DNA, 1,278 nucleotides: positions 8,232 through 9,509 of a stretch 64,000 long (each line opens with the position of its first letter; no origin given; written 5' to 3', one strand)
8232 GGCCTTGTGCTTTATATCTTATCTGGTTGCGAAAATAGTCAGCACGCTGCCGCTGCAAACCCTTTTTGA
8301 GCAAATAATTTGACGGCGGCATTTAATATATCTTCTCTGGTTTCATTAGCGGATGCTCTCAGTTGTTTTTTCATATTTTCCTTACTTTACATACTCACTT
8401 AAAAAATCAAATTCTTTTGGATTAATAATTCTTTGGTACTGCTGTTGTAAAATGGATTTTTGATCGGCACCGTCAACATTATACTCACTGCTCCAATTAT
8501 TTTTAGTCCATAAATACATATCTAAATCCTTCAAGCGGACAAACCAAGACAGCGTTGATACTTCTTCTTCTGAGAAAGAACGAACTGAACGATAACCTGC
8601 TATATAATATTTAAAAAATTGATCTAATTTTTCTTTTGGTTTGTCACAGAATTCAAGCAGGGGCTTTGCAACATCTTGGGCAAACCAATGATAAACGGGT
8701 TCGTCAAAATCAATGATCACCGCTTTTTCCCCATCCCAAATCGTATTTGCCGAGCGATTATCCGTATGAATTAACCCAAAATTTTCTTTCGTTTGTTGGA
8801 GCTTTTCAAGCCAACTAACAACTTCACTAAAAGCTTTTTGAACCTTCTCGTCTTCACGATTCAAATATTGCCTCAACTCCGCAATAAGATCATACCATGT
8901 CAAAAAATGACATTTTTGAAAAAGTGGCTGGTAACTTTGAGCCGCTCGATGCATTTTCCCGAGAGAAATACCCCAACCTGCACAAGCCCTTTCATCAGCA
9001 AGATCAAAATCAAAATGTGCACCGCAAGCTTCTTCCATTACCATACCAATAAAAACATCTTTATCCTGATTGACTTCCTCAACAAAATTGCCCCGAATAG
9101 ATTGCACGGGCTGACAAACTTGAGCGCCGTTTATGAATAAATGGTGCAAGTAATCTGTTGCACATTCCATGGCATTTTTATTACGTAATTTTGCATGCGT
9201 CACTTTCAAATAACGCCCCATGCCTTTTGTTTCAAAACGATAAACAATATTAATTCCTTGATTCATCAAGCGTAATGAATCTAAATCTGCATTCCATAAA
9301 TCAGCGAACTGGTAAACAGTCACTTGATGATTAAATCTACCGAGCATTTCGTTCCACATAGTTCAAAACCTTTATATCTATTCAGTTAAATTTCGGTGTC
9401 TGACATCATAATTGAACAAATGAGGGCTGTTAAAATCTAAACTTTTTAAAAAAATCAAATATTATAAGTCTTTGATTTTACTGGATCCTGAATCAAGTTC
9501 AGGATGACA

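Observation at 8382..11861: APH-fold kinase next to a P-loop-kinase/GNAT-acetyltransferase fusion, divergent from an MFS transporter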

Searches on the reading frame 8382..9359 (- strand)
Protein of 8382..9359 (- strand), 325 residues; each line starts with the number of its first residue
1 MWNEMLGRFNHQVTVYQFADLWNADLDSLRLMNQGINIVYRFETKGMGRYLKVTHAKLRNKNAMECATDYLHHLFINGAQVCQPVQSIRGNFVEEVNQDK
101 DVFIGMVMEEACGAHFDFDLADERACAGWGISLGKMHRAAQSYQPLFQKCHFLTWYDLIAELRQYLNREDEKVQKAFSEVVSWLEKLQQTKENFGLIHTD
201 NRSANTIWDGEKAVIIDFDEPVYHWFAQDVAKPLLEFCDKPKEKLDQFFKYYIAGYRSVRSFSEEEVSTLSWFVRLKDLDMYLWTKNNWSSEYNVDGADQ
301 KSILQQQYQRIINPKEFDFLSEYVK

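Call 3: search_protein_families(library=pfam, proteins=[window:8382-9359:-], max_evalue=0.01)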
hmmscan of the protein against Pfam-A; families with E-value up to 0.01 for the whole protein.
window:8382-9359:- (325 aa): 3 families
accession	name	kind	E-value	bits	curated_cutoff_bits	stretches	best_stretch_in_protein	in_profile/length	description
PF01636.29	APH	-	6.7e-16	59.2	23.2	1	37-260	11-237/239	Phosphotransferase enzyme family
PF17354.8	DUF5382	-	0.0012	19.8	25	1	234-268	44-78/127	Family of unknown function (DUF5382) central domain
PF20939.2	MsrA_helical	-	0.0072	16.5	23.7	0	8-39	15-46/51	Selenoprotein methionine sulfoxide reductase A, helical domain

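Call 4: search_protein_families(library=ncbifam, proteins=[window:8382-9359:-], max_evalue=0.01)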
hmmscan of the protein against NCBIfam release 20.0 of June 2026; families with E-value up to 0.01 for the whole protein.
window:8382-9359:- (325 aa): 6 families
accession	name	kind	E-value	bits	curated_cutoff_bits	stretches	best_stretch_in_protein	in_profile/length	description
NF003558.0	PRK05231.1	equivalog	7.1e-17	61.3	271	1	48-277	46-273/322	homoserine kinase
TIGR00938.1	thrB_alt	equivalog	3e-11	43.2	255.9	1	27-289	25-284/307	homoserine kinase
TIGR02906.1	spore_CotS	subfamily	1.1e-09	37.6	172.7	1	180-273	174-267/314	CotS family spore coat protein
NF053880.1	SprCtKinCotIBac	equivalog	5.2e-07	29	550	1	160-268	173-280/328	spore coat kinase CotI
TIGR03724.2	arch_bud32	equivalog_domain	0.00049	19.6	125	1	193-264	103-177/193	KEOPS complex kinase/ATPase Bud32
NF000052.4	APH_9_Ia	exception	0.0024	17.2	680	1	158-229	170-242/330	aminoglycoside O-phosphotransferase APH(9)-Ia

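Call 5: find_encoding_contigs(protein=window:8382-9359:-, flank=8000, max_places=6)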
Protein window:8382-9359:- (325 aa): 1 contig read that carries it; 1 place shown.
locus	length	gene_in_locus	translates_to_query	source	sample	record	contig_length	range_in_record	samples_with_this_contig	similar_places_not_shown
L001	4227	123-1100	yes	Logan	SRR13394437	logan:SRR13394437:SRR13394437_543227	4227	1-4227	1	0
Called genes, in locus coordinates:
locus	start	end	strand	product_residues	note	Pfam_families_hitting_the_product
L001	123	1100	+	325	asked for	PF01636:APH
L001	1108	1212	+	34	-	-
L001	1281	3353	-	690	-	-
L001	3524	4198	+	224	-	PF00072:Response_reg, PF00486:Trans_reg_C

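Call 6: search_solved_structures(query=window:8382-9359:-, max_evalue=1, show_alignments=2)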
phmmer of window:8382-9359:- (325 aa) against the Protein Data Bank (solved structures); distinct sequences matched with E-value up to 1: 7.
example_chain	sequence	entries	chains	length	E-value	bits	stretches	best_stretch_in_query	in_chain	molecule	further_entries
6sui_A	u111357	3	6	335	7.8e-25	91.2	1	21-282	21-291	Phosphotransferase enzyme family protein | Phosphotransferase enzyme family protein, amicoumacin kinase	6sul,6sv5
6sum_A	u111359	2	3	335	1.6e-23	86.9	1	3-283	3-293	AMICOUMACIN KINASE | APH domain-containing protein, amicoumacin kinase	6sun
6ef6_A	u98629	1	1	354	1.9e-07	34.1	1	184-291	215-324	Aminoglycoside phosphotransferase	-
4otp_A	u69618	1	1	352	0.086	15.5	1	152-317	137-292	Serine/threonine-protein kinase RIO1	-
2ppq_A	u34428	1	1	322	0.1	15.2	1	124-289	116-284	Homoserine kinase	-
6g5i_z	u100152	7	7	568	0.21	14.2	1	152-316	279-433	Serine/threonine-protein kinase RIO1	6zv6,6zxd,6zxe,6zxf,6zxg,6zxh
2q83_A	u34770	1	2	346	0.24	14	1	178-269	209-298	YtaA protein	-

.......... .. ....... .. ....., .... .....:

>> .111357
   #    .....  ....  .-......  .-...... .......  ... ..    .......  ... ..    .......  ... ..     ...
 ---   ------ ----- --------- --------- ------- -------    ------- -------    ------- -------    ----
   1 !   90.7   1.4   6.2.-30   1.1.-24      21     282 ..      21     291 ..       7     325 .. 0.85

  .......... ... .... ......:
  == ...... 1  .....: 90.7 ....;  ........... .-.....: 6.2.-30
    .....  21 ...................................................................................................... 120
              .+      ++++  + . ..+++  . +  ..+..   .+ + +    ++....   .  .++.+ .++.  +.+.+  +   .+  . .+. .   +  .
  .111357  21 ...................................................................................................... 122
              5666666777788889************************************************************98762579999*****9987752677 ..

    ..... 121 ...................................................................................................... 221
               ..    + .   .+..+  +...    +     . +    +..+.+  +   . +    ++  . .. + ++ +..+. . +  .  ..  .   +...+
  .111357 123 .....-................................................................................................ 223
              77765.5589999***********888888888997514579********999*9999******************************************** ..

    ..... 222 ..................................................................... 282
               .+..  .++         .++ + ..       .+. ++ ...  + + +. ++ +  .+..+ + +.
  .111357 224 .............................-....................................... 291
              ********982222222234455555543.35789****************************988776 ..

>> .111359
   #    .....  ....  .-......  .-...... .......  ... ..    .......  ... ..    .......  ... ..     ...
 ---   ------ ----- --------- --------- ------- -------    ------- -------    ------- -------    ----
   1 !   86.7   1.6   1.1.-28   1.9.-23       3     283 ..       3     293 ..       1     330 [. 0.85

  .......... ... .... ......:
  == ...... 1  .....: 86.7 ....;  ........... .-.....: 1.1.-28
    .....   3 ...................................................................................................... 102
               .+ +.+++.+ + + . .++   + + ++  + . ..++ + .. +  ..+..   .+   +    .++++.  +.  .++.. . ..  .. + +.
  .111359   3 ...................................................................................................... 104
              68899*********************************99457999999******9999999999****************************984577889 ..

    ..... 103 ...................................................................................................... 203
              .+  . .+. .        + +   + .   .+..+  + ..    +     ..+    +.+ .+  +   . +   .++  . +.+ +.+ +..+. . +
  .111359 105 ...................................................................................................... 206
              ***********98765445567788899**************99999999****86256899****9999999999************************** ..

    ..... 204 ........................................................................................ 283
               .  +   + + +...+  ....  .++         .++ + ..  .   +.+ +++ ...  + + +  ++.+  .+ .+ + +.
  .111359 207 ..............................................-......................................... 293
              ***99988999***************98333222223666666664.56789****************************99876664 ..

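Call 9: find_homologous_proteins(query=window:8382-9359:-, max_evalue=0.001)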
Query window:8382-9359:- (325 aa): 39 proteins with E <= 0.001 among 379 candidates.
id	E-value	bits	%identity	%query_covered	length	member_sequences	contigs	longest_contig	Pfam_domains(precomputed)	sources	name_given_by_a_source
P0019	6.6e-224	760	100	100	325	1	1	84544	PF01636.30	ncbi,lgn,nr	ncbi:MAG: phosphotransferase [Gammaproteobacteria bacterium]|nr:phosphotransferase [Gammaproteobacte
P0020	9.9e-103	362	53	89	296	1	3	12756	PF01636.30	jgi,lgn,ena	-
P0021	3.4e-83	298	43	97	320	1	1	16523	PF01636.30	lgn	-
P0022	1.8e-78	282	40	97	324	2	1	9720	PF01636.30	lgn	-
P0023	2.0e-76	276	40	97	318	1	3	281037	PF01636.30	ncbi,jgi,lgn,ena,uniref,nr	ncbi:phosphotransferase enzyme family protein [Aquicella lusitana]|uniref:Ser/Thr protein kinase Rdo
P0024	1.6e-74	269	41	96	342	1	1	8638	PF01636.30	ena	-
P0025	2.1e-74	269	40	95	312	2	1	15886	PF19974.6,PF01633.27,PF01636.30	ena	-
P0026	4.8e-74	268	39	96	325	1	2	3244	PF01636.30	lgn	-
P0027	8.2e-74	267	40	96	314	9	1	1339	PF19974.6,PF27663.1,PF01636.30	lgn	-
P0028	5.6e-73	264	40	96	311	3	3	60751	PF01636.30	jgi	jgi:Ser/Thr protein kinase RdoA (MazF antagonist)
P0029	3.5e-72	262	44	88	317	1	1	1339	PF01636.30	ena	-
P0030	1.0e-71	260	37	97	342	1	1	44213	PF01633.27,PF01636.30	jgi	-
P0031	7.0e-71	257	40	93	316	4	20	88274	PF19974.6,PF01636.30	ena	-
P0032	7.6e-71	257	43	90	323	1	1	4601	PF01636.30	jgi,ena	jgi:Ser/Thr protein kinase RdoA (MazF antagonist)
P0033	1.9e-70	256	43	89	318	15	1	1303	PF01636.30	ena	-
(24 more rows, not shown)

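Call 12: find_encoding_contigs(protein=P0020, flank=8000, max_places=3)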
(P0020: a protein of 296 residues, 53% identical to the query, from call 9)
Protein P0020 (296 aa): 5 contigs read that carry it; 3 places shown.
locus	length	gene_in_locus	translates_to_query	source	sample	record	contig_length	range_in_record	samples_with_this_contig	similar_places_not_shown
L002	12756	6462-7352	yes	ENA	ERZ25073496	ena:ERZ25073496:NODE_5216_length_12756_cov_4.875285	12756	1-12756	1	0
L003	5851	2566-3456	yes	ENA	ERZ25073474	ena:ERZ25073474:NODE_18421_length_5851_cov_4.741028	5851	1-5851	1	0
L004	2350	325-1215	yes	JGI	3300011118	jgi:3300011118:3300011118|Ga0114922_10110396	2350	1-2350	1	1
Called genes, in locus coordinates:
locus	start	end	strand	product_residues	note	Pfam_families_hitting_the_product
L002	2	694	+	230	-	?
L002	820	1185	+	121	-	PF00196:GerE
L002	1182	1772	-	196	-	PF01121:CoaE, PF13671:AAA_33 (faint)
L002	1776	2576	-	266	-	PF06750:A24_N_bact, PF01478:Peptidase_A24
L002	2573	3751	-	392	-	PF28597:T2SSF_N (weak), PF00482:T2SSF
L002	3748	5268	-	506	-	PF05157:MshEN, PF00437:T2SSE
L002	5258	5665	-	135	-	PF07963:N_methyl (weak)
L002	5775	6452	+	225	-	PF13483:Lactamase_B_3, PF12706:Lactamase_B_2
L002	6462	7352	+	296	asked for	PF01636:APH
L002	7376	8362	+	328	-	PF01797:Y1_Tnp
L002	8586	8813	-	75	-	-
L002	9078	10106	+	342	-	PF17761:DUF1016_N, PF06250:YhcG_C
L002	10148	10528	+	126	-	PF00903:Glyoxalase, PF13669:Glyoxalase_4, PF18029:Glyoxalase_6 (weak)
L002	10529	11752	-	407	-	PF00083:Sugar_tr, PF07690:MFS_1, PF05977:MFS_3 (weak)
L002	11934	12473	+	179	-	PF11188:DUF2975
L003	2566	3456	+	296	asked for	PF01636:APH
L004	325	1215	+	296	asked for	PF01636:APH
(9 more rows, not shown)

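Call 13: find_encoding_contigs(protein=P0023, flank=8000, max_places=3)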
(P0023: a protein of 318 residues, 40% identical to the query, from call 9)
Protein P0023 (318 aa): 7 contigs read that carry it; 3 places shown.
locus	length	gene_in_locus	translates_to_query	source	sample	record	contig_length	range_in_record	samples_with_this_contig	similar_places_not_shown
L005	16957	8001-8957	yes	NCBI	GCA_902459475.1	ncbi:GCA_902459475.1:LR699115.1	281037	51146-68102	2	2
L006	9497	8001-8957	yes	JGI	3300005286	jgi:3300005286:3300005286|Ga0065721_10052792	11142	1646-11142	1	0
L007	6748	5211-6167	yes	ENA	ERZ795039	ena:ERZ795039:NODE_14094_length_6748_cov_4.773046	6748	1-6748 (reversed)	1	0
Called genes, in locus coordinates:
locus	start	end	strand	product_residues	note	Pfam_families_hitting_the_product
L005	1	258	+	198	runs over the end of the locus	PF13302:Acetyltransf_3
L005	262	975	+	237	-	PF00117:GATase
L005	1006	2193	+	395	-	PF00144:Beta-lactamase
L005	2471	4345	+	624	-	PF01425:Amidase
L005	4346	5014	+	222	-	-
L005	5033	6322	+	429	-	PF04389:Peptidase_M28, PF01546:Peptidase_M20, PF07687:M20_dimer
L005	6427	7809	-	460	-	PF01554:MatE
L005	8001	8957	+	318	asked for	PF01636:APH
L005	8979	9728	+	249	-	PF13649:Methyltransf_25, PF13847:Methyltransf_31, PF08241:Methyltransf_11, PF08242:Methyltransf_12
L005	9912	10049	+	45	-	-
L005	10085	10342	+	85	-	PF19029:DUF883_C (weak)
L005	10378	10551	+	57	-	-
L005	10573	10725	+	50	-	-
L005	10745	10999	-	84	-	-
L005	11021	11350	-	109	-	-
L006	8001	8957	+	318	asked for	PF01636:APH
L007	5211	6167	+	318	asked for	PF01636:APH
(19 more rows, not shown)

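Call 42: find_related_loci(query=A2, collection=metagenome_contigs, flank=10000)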
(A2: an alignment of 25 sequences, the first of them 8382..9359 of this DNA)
Query A2 (325 aa) in metagenome_contigs; peptide patterns used: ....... (x = any residue, [..] = any of these).
75 stretches matched a pattern; 29 encode a relative of the query (tblastn E <= 1e-3); 29 distinct loci.
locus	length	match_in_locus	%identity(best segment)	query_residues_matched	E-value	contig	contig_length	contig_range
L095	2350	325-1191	53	1-290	2e-112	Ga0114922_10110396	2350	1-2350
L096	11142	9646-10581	40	1-314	9e-83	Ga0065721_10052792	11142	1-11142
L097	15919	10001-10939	39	1-314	4e-79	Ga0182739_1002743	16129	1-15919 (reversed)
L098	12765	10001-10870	43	2-291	9e-76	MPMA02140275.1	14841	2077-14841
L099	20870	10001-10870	43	2-291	2e-75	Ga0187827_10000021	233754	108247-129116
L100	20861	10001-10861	42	2-288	2e-75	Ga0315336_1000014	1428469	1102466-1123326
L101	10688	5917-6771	41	1-285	4e-75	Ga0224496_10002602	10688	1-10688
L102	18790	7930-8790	42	2-288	3e-75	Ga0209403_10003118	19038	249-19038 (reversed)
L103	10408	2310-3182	41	2-292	1e-74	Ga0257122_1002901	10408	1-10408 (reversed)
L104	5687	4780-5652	42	2-292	2e-74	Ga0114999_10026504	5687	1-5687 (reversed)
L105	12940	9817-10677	42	2-288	8e-74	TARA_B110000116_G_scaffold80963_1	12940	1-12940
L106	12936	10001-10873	42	2-292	2e-71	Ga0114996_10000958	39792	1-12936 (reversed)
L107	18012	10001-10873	42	2-292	1e-71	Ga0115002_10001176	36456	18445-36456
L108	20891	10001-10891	37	17-314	5e-71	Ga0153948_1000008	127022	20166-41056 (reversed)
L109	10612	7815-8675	41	2-288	4e-70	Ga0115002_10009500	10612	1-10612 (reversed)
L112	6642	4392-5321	36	1-314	6e-70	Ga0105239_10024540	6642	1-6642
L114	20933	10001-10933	38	1-314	3e-71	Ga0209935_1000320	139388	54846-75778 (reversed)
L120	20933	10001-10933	37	1-314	4e-70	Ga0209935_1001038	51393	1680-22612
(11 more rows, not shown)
